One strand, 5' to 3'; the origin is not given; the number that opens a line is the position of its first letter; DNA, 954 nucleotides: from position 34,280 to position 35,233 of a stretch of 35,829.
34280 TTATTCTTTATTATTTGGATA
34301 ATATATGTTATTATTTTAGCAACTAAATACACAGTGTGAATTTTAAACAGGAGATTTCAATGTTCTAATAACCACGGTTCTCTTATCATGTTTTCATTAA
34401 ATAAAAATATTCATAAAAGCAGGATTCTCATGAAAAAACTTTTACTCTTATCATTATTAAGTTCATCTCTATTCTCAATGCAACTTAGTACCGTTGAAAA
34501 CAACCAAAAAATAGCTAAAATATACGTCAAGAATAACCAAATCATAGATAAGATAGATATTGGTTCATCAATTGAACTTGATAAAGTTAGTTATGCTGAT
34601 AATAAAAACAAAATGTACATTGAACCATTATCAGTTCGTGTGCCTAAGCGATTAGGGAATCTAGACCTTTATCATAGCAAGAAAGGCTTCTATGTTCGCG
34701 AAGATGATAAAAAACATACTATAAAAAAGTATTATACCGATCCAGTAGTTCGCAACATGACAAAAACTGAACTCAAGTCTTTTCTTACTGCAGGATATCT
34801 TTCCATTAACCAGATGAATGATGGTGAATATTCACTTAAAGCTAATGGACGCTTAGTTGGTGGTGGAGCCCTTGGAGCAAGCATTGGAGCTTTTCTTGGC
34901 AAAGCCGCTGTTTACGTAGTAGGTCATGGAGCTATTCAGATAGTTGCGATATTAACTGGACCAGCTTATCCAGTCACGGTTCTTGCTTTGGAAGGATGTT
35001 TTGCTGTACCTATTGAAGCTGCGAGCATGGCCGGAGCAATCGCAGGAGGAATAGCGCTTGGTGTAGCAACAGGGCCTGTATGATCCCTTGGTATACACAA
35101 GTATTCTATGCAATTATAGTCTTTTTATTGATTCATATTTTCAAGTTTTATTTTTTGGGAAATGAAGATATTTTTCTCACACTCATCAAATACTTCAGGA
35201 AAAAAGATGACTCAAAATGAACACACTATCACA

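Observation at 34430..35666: Rightward island of three exported or membrane proteins with a shared signal peptide: candidate non-canonical lysis or envelope-modifying cassette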

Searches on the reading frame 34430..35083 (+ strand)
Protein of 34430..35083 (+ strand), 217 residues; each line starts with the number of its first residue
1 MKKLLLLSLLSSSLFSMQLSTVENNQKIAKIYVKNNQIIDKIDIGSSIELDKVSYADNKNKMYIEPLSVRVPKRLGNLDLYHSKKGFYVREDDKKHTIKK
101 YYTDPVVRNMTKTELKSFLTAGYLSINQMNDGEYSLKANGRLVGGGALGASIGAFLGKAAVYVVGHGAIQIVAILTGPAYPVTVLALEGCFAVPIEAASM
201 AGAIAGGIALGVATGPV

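Call 6: search_protein_families(library=pfam, proteins=[window:34430-35083:+], max_evalue=1)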
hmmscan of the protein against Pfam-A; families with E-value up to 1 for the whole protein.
window:34430-35083:+ (217 aa): 1 family
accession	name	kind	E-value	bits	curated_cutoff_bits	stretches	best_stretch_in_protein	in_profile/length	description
PF07009.16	NusG_II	-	0.068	13.8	29.6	1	6-72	3-70/107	NusG domain II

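Call 7: search_protein_families(library=phrogs, proteins=[window:34430-35083:+], max_evalue=1)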
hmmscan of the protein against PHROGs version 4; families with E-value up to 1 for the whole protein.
window:34430-35083:+ (217 aa): 1 family
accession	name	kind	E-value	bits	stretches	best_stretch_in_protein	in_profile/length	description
phrog_20203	-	unknown function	0.084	14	0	21-43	26-47/75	-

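Call 15: find_homologous_proteins(query=window:34430-35083:+, max_evalue=0.01)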
Query window:34430-35083:+ (217 aa): 70 proteins with E <= 0.01 among 1954 candidates.
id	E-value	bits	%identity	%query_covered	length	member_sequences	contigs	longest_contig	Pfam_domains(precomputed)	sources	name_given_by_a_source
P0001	5.5e-134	462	100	100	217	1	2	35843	-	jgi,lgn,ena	-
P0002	7.3e-97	341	75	100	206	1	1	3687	-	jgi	jgi:hypothetical protein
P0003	1.4e-84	301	68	100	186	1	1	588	-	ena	-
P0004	2.8e-78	280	73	88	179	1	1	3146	-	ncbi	ncbi:MAG TPA: hypothetical protein VII94_00565, partial [Candidatus Saccharimonadales bacterium]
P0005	3.1e-77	277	73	78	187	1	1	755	-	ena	-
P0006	3.6e-77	277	75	76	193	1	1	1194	-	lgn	-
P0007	9.8e-76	272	62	100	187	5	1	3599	-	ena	-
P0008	5.9e-75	269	86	66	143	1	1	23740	-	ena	-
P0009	6.2e-74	266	71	79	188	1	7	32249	-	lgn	-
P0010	3.5e-72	260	58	100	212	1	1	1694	-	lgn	-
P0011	1.9e-70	255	69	78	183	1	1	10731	-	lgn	-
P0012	1.6e-69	252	59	100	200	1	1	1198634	-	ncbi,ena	-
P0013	2.8e-69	251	59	100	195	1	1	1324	-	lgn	-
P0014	5.6e-69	250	58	100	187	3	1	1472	-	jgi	jgi:hypothetical protein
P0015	1.3e-68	249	60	100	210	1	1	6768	-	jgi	jgi:hypothetical protein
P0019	4.7e-66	240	58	100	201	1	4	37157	-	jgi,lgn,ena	-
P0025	2.8e-60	221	62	79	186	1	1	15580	-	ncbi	-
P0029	1.7e-58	216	68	71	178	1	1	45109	-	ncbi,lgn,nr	ncbi:MAG TPA: hypothetical protein VLB80_03385 [Candidatus Babeliales bacterium]|nr:hypothetical pro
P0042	7.5e-47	178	61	78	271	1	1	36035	-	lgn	-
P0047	1.9e-34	137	50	78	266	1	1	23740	-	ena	-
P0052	2.3e-30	124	44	82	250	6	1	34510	-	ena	-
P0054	6.2e-29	119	42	72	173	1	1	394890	-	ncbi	-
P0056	1.2e-28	118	43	81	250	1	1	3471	-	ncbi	-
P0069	3.5e-9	55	46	38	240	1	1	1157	PF07591.16,PF14890.12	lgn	-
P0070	1.2e-3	37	45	38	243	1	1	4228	PF07591.16,PF14890.12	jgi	-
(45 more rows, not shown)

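Call 16: find_encoding_contigs(protein=P0012, flank=10000, max_places=3)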
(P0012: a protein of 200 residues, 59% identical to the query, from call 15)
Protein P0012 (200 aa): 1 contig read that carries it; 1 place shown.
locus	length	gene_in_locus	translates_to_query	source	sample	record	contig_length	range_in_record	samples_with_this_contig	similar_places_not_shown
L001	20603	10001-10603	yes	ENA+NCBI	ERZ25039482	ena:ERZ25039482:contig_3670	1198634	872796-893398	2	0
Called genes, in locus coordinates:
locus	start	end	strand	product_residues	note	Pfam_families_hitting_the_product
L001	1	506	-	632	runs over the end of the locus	-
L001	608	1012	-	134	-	PF01648:ACPS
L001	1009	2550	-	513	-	PF13541:ChlI, PF00493:MCM, PF00158:Sigma54_activat (weak), PF01078:Mg_chelatase, PF07728:AAA_5, PF13335:Mg_chelatase_C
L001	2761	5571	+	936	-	-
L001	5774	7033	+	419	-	-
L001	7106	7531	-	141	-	-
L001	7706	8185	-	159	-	-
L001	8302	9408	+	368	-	PF01731:Arylesterase (faint), PF02239:Cytochrom_D1 (faint), PF22494:choice_anch_I (faint), PF10282:Lactonase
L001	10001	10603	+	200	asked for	-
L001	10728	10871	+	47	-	-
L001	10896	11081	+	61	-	-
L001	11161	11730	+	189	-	-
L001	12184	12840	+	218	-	-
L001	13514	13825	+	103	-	PF01381:HTH_3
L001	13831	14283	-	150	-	PF01668:SmpB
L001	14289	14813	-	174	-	PF09835:DUF2062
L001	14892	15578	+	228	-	-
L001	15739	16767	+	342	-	PF00814:TsaD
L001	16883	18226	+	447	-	-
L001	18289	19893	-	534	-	PF07497:Rho_RNA_bind, PF00006:ATP-synt_ab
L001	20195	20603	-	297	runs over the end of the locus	PF02355:SecD_SecF_C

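Call 17: find_encoding_contigs(protein=P0001, flank=3000, max_places=3)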
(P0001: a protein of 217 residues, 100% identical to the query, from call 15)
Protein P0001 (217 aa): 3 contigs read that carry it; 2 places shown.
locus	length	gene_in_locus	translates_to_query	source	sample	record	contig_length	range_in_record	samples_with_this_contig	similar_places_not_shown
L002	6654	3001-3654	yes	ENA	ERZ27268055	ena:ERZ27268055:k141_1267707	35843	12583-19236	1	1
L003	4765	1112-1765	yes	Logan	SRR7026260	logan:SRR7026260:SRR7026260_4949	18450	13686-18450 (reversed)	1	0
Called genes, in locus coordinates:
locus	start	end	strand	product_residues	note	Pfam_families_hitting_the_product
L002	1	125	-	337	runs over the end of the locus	-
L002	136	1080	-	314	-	-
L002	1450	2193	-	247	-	-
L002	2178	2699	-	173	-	-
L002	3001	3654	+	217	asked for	-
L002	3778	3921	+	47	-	-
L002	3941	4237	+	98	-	-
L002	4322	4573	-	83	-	-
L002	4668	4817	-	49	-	-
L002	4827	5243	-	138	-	-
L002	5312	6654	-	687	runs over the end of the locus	PF16510:P22_portal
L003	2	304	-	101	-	?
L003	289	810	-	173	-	-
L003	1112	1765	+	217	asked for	-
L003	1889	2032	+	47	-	-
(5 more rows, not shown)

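Call 21: find_encoding_contigs(protein=P0019, flank=10000, max_places=2)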
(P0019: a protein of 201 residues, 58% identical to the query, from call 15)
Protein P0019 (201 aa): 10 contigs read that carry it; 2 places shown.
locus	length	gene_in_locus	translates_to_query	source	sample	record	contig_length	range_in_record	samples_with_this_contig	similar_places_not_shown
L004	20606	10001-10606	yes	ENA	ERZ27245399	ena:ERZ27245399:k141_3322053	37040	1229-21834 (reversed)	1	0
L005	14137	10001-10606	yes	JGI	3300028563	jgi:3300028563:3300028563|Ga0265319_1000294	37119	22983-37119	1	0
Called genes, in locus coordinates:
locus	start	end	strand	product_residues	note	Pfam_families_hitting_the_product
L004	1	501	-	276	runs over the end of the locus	-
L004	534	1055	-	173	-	-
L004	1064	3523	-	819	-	-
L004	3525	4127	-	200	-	-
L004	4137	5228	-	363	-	-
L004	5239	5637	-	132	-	-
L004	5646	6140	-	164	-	-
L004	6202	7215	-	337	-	-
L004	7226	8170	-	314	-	PF25209:Phage_capsid_4 (weak)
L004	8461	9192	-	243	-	-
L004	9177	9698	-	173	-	-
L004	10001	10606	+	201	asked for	-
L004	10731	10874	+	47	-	-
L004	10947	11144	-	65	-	PF20106:DUF6496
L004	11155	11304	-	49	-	-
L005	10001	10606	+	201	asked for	-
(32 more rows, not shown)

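Call 22: find_encoding_contigs(protein=P0042, flank=10000, max_places=2)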
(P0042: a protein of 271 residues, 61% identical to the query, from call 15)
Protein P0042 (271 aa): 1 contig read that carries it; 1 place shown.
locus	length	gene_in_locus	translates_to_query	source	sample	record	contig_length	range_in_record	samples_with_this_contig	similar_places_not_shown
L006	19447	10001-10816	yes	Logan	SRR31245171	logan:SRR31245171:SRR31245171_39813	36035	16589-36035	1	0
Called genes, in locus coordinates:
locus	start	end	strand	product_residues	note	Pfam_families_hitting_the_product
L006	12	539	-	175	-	-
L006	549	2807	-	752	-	-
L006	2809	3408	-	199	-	-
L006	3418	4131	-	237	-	PF13392:HNH_3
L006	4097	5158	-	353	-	-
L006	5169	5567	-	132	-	-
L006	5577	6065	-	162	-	-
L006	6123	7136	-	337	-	-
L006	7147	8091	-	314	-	PF25209:Phage_capsid_4 (faint)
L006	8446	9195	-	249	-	-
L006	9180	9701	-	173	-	-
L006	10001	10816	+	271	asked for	-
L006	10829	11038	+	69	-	-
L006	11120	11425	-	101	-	-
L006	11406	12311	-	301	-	-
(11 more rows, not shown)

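Call 23: find_encoding_contigs(protein=P0054, flank=10000, max_places=2)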
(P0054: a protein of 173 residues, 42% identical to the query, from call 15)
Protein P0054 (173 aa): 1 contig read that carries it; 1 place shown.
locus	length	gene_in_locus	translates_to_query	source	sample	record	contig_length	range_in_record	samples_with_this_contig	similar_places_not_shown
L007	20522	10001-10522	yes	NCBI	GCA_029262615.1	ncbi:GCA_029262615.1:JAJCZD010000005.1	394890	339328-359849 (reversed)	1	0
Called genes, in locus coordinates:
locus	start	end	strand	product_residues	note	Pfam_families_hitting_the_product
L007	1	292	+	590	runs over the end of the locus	PF25174:Beta-prop_THOC3, PF24817:WD40_WDHD1_1st, PF24814:WD40_Prp19, PF25168:Beta-prop_WDR36-Utp21_2nd (weak), PF25173:Beta-prop_WDR3_1st, PF23414:Beta-prop_EML_2, PF25175:Beta-prop_WDR5, PF23381:Beta-prop_IFT122_1st, +16 more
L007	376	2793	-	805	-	PF13360:PQQ_2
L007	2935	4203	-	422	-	PF00091:Tubulin, PF12327:FtsZ_C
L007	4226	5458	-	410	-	PF14450:FtsA (weak), PF21522:MreB-like_C (faint), PF02491:SHS2_FTSA, PF06723:MreB_Mbl, PF06277:EutA (weak), PF14450:FtsA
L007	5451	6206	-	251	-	-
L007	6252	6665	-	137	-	-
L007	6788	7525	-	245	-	PF08032:SpoU_sub_bind, PF00588:SpoU_methylase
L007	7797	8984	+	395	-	PF01168:Ala_racemase_N, PF00842:Ala_racemase_C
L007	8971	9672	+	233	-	PF01712:dNK, PF02223:Thymidylate_kin, PF13238:AAA_18 (weak)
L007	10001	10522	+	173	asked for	-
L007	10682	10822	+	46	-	-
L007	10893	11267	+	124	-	-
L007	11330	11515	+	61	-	-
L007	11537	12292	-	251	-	PF01509:TruB_N, PF16198:TruB_C_2 (weak)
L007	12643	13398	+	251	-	PF00005:ABC_tran, PF13304:AAA_21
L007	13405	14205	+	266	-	PF01061:ABC2_membrane (weak)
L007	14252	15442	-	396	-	PF00579:tRNA-synt_1b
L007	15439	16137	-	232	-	-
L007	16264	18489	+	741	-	PF13176:TPR_7 (faint), PF00515:TPR_1 (faint), PF13374:TPR_10 (faint), PF13432:TPR_16 (weak), PF23914:TPR_CcmH_CycH, PF13431:TPR_17 (weak), PF13432:TPR_16, PF14559:TPR_19 (weak), +14 more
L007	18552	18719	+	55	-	-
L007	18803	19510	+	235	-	-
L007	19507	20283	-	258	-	PF01149:Fapy_DNA_glyco, PF05833:NFACT_N (weak), PF06831:H2TH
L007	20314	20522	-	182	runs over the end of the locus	PF00096:zf-C2H2 (faint)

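Call 26: find_encoding_contigs(protein=P0070, flank=5000, max_places=2)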
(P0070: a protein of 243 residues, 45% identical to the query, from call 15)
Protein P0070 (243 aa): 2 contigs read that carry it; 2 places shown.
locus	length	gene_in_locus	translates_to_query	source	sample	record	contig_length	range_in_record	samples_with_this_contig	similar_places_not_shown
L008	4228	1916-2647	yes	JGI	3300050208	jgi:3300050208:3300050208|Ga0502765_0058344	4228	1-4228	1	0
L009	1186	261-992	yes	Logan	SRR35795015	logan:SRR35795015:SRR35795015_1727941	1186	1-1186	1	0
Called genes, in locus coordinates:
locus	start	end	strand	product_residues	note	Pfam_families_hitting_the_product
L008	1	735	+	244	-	?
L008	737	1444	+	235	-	PF00005:ABC_tran, PF02463:SMC_N, PF13175:AAA_15 (faint), PF13304:AAA_21 (weak)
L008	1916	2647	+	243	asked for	PF07591:PT-HINT (weak), PF14890:Intein_splicing (faint)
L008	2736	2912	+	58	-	-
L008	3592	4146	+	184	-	-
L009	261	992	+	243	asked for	PF07591:PT-HINT (weak), PF14890:Intein_splicing (faint)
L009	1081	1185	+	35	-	?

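Call 27: find_encoding_contigs(protein=P0052, flank=10000, max_places=1)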
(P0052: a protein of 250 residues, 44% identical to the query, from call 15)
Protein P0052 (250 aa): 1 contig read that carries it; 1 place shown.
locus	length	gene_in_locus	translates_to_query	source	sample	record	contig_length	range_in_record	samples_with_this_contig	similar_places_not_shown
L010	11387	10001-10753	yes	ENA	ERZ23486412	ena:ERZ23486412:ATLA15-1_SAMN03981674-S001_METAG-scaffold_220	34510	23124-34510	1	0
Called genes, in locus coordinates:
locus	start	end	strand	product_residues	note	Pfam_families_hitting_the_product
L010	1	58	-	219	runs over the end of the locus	-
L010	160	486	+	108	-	-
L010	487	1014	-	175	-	-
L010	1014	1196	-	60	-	-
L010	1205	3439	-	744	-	-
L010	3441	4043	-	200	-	-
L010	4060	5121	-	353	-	-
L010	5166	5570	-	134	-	-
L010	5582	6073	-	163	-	-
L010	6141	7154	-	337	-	-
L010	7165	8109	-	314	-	-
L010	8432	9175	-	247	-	-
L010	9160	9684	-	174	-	-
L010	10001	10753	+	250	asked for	-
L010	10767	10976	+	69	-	-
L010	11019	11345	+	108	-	-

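Call 28: find_encoding_contigs(protein=P0047, flank=10000, max_places=1)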
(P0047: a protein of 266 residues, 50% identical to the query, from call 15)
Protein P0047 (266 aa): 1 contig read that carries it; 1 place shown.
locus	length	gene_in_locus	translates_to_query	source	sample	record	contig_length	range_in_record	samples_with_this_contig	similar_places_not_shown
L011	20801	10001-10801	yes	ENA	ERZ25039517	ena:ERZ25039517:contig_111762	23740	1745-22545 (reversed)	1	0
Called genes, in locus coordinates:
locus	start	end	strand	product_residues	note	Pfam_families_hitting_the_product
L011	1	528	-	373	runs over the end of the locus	PF13541:ChlI, PF00158:Sigma54_activat, PF00493:MCM, PF01078:Mg_chelatase, PF07728:AAA_5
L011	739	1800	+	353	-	-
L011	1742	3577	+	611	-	-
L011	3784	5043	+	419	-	-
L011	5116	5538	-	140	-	-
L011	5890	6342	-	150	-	-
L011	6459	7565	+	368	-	PF01731:Arylesterase (faint), PF02239:Cytochrom_D1 (faint), PF21783:YNCE (faint), PF22494:choice_anch_I (faint), PF10282:Lactonase (weak)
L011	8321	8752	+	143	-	-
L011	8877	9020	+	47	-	-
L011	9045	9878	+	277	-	-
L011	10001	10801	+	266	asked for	-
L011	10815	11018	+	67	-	-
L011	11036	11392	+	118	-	-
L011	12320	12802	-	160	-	-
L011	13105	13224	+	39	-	-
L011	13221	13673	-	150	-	PF01668:SmpB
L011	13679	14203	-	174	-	PF09835:DUF2062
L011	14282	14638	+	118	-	-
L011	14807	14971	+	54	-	-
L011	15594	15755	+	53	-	PF00814:TsaD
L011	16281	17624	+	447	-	-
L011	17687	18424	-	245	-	PF00006:ATP-synt_ab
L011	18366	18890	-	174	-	PF07497:Rho_RNA_bind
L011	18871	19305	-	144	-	-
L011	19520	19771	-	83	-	PF02355:SecD_SecF_C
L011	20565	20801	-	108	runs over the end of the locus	PF01016:Ribosomal_L27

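Call 30: search_protein_families(library=ncbifam, proteins=[window:34430-35083:+, L010:10001-10753:+, L010:10767-10976:+, L010:11019-11345:+, L008:1916-2647:+], max_evalue=1)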
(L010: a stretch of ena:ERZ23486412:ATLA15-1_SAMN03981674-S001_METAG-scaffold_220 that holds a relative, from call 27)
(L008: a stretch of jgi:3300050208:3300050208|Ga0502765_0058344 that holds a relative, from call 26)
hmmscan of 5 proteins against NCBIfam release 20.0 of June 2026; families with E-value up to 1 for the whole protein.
window:34430-35083:+ (217 aa): 1 family
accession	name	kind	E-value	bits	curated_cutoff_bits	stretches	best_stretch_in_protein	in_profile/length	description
TIGR01938.1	nqrC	equivalog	0.055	13.1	144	1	5-113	12-77/251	NADH:ubiquinone reductase (Na(+)-transporting) subunit C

L010:10001-10753:+ (250 aa): 0 families

L010:10767-10976:+ (69 aa): 0 families

L010:11019-11345:+ (108 aa): 0 families

L008:1916-2647:+ (243 aa): 1 family
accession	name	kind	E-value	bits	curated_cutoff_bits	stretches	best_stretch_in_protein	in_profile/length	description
NF038136.1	rSAM_Rv_intein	exception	0.14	11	700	1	40-67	77-104/574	intein-containing Rv2578c family radical SAM protein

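Call 31: search_protein_families(library=padloc, proteins=[window:34430-35083:+, L010:10001-10753:+, L010:10767-10976:+, L010:11019-11345:+, L008:1916-2647:+], max_evalue=1)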
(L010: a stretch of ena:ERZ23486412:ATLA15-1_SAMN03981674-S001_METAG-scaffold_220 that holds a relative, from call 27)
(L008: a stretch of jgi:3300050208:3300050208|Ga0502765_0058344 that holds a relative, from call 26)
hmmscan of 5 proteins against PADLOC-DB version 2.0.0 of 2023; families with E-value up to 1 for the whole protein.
window:34430-35083:+ (217 aa): 0 families

L010:10001-10753:+ (250 aa): 0 families

L010:10767-10976:+ (69 aa): 0 families

L010:11019-11345:+ (108 aa): 0 families

L008:1916-2647:+ (243 aa): 0 families

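Call 36: find_related_loci(query=A3, collection=genome_contigs, flank=6000)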
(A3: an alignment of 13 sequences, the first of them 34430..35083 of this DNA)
Query A3 (217 aa) in genome_contigs; peptide patterns used: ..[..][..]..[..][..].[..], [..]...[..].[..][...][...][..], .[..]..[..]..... (x = any residue, [..] = any of these).
184 stretches matched a pattern; 1 encode a relative of the query (tblastn E <= 1e-3); 1 distinct loci.
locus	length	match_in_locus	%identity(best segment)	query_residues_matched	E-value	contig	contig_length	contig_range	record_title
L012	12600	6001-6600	59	1-217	1e-74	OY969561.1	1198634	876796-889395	MAG: uncultured bacterium isolate MFD01633.bin.c.3 genome assembly, chromosome: 1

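Call 37: find_related_loci(query=A3, collection=viral_contigs, flank=10000)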
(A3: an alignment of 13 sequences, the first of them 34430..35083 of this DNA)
Query A3 (217 aa) in viral_contigs; peptide patterns used: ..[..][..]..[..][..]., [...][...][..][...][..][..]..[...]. (x = any residue, [..] = any of these).
17 stretches matched a pattern; 5 encode a relative of the query (tblastn E <= 1e-3); 5 distinct loci.
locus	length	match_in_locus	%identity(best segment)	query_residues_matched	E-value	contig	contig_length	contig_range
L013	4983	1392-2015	65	9-217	2e-85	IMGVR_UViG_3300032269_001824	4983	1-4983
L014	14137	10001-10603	58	1-217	1e-70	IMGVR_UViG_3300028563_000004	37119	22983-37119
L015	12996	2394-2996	58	1-217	1e-70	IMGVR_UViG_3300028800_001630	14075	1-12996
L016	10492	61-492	42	74-217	4e-29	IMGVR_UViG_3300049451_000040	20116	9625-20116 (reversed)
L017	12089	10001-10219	32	87-158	5e-5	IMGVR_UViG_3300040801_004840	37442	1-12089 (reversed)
